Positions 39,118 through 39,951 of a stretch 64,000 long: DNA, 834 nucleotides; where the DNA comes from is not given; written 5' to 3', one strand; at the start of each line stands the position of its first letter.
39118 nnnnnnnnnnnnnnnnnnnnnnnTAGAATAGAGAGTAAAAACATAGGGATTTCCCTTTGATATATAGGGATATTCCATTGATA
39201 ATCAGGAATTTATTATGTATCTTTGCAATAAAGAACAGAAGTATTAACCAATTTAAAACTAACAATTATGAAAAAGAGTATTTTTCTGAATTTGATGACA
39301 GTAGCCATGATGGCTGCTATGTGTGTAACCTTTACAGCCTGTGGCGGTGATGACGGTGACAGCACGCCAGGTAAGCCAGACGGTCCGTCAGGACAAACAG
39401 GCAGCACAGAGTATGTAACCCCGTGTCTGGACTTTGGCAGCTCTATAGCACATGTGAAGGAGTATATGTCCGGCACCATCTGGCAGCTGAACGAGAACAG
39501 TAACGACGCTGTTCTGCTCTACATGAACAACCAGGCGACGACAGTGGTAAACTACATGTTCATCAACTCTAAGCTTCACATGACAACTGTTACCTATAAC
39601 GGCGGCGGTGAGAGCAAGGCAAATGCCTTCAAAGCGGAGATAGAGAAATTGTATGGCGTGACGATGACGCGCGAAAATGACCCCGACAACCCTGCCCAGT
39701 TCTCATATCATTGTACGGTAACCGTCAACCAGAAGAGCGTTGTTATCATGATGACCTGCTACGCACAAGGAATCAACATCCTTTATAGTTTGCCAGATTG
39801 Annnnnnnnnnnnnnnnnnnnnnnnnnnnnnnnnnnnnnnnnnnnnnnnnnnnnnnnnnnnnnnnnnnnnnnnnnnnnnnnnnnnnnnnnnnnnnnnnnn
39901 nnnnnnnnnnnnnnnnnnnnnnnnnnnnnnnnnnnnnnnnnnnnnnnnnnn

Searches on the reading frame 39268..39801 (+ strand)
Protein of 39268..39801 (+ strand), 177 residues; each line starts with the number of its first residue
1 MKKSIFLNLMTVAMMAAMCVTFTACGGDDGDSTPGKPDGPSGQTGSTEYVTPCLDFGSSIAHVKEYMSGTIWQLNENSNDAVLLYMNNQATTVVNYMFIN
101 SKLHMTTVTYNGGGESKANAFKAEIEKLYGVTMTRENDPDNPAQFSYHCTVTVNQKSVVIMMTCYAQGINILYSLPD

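Call 9: search_protein_families(library=pfam, proteins=[window:39268-39801:+], max_evalue=0.01)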
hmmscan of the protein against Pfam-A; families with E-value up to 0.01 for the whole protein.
window:39268-39801:+ (177 aa): 0 families

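Call 51: find_homologous_proteins(query=window:39268-39801:+, max_evalue=0.00001)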
Query window:39268-39801:+ (177 aa): 51 proteins with E <= 0.00001 among 58 candidates.
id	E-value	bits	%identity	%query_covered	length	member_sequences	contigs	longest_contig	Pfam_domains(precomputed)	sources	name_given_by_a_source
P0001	1.1e-107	376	93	100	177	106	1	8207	-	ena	-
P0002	2.6e-100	352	89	100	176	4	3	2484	-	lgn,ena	-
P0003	2.4e-95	335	85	100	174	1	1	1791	-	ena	-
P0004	4.9e-75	269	95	71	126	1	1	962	-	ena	-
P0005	6.8e-75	269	73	94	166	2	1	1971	-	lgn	-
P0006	7.6e-75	269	74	92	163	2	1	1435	-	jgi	-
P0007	6.0e-72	259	64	100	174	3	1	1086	-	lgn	-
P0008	1.3e-69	252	66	100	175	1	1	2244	-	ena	-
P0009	8.6e-67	243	66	100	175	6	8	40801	-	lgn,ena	-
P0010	1.9e-65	238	64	100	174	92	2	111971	-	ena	-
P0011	7.2e-65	236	63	100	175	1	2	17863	-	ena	-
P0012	1.5e-64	235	63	100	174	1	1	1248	-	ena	-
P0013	2.7e-64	234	62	100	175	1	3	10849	-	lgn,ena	-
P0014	4.7e-64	234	63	100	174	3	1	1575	-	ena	-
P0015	5.8e-64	233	60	100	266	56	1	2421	-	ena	-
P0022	5.0e-62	227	60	100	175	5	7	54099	-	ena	-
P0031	8.1e-60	220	61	97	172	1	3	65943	-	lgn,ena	-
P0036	5.8e-58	214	58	100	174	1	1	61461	-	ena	-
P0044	2.1e-50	189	53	99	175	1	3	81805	-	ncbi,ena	-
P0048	2.3e-30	124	42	100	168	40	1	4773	-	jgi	jgi:hypothetical protein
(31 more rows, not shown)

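Call 52: find_encoding_contigs(protein=P0044, flank=7000, max_places=2)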
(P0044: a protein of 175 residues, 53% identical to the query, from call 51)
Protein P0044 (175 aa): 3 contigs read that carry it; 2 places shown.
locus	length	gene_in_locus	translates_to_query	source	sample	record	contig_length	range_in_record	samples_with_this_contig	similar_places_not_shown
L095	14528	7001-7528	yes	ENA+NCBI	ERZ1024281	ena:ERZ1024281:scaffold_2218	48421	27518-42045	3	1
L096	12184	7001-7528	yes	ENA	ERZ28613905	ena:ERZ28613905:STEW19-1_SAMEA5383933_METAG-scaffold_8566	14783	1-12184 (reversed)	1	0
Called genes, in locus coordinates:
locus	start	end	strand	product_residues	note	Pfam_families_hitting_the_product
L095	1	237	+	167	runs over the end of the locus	-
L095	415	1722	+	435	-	PF19263:DUF5906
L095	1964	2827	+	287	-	PF13155:Toprim_2, PF13662:Toprim_4 (weak)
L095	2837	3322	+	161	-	-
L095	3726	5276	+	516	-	PF01076:Mob_Pre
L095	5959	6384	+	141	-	-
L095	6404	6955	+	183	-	-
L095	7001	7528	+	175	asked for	-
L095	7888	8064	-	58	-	-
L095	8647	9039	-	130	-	PF04073:tRNA_edit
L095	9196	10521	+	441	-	-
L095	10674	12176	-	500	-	PF00817:IMS, PF11799:IMS_C (weak)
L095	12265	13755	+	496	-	PF13407:Peripla_BP_4, PF00532:Peripla_BP_1, PF12833:HTH_18, PF00165:HTH_AraC (weak)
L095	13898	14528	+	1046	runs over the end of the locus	PF13620:CarboxypepD_reg, PF13715:CarbopepD_reg_2, PF07715:Plug, PF00593:TonB_dep_Rec_b-barrel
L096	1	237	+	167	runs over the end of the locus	-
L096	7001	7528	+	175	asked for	-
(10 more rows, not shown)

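Call 53: find_encoding_contigs(protein=P0010, flank=7000, max_places=2)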
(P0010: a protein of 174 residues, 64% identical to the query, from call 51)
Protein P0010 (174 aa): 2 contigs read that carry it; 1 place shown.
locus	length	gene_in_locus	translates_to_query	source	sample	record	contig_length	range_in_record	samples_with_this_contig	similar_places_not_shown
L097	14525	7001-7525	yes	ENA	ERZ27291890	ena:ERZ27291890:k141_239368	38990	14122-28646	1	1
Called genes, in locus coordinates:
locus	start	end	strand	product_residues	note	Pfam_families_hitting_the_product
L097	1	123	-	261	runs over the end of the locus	-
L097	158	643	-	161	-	-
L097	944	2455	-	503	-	-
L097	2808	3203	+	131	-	PF21983:NikA-like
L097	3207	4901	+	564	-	PF03432:Relaxase (faint)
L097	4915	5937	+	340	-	-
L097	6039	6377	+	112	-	-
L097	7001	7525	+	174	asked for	-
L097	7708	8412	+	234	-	-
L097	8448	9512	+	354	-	-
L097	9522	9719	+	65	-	PF08989:DUF1896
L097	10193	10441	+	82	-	-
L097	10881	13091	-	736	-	-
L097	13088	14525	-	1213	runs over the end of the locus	-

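Call 54: find_encoding_contigs(protein=P0048, flank=7000, max_places=2)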
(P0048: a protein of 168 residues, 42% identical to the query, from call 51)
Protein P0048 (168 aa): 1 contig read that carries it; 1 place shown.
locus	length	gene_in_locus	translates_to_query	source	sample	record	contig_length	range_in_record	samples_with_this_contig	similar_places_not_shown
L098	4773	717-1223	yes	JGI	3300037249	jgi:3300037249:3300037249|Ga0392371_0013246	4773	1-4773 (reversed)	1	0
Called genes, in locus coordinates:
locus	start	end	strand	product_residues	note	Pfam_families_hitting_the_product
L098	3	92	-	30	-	?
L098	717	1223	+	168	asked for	-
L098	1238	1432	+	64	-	-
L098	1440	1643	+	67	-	PF08989:DUF1896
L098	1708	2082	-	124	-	-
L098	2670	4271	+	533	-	-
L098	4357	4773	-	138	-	?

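Call 58: find_encoding_contigs(protein=P0036, flank=6000, max_places=2)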
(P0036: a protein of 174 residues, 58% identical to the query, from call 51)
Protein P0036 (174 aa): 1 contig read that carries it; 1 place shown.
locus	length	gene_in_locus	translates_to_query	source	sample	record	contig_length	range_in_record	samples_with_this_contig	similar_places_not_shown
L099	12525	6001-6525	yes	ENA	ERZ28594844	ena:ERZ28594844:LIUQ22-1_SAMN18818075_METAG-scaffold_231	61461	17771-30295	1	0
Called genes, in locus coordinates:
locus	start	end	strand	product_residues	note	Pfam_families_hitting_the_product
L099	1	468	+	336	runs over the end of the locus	PF21205:Rep3_C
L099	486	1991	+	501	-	PF00772:DnaB, PF03796:DnaB_C, PF06745:ATPase (weak), PF13481:AAA_25 (weak)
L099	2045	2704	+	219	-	PF09140:MipZ (faint), PF13614:AAA_31 (faint), PF01656:CbiA, PF16575:CLP1_P (faint)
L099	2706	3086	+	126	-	-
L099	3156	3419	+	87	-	-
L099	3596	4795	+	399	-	PF10686:YAcAr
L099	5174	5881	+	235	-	-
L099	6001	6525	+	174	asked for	-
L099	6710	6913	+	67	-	-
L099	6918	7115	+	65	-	PF08989:DUF1896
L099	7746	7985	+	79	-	-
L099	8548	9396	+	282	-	-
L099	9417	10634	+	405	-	-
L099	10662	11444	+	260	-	-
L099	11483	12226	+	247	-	-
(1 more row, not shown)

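Call 59: find_encoding_contigs(protein=P0031, flank=6000, max_places=2)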
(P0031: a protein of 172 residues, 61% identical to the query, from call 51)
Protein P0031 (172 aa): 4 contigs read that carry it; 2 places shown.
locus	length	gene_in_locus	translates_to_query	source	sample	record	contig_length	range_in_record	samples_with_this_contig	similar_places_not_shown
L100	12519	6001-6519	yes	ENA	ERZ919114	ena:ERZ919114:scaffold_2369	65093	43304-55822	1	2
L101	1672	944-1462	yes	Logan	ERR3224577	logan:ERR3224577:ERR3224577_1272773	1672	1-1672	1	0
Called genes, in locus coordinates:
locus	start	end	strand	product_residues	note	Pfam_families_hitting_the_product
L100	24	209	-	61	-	PF13443:HTH_26 (weak), PF01381:HTH_3 (weak)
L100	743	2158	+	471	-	PF01637:ATPase_2, PF13191:AAA_16 (faint), PF13173:AAA_14 (weak), PF13401:AAA_22 (faint)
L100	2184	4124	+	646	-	PF02463:SMC_N (faint), PF13175:AAA_15, PF13304:AAA_21 (weak)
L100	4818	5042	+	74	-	-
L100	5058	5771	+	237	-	-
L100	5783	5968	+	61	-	-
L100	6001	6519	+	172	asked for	-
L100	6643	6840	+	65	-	PF08989:DUF1896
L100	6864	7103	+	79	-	-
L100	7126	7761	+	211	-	PF12850:Metallophos_2 (weak)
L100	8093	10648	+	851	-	PF00488:MutS_V, PF20297:MSSS, PF01713:Smr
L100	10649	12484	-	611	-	PF00754:F5_F8_type_C (faint), PF08757:CotH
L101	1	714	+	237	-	?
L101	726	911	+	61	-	-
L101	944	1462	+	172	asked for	-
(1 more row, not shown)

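Call 60: find_encoding_contigs(protein=P0022, flank=6000, max_places=3)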
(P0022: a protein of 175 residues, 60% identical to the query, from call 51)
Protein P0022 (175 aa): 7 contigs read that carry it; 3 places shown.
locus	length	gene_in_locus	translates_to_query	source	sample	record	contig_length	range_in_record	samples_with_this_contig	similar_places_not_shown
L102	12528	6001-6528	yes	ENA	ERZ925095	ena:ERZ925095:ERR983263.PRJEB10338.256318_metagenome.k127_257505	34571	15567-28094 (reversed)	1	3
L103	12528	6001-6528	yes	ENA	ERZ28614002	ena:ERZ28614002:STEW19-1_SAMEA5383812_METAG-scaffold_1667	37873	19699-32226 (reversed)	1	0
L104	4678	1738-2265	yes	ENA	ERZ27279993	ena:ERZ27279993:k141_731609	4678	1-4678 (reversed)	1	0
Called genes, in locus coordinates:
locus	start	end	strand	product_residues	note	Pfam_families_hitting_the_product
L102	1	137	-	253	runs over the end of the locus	PF00142:Fer4_NifH (faint), PF01656:CbiA, PF02374:ArsA_ATPase (weak), PF06564:CBP_BcsQ, PF09140:MipZ, PF10609:ParA, PF13614:AAA_31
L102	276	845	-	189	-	-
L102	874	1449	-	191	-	-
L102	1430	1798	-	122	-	-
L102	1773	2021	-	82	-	-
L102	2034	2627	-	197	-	-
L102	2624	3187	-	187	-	-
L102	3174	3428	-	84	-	-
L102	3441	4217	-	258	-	-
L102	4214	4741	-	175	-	-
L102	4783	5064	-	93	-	-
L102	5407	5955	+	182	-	-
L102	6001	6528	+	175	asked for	-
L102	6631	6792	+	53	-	-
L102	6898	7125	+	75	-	-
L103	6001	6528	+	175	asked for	-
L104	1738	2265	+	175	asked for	-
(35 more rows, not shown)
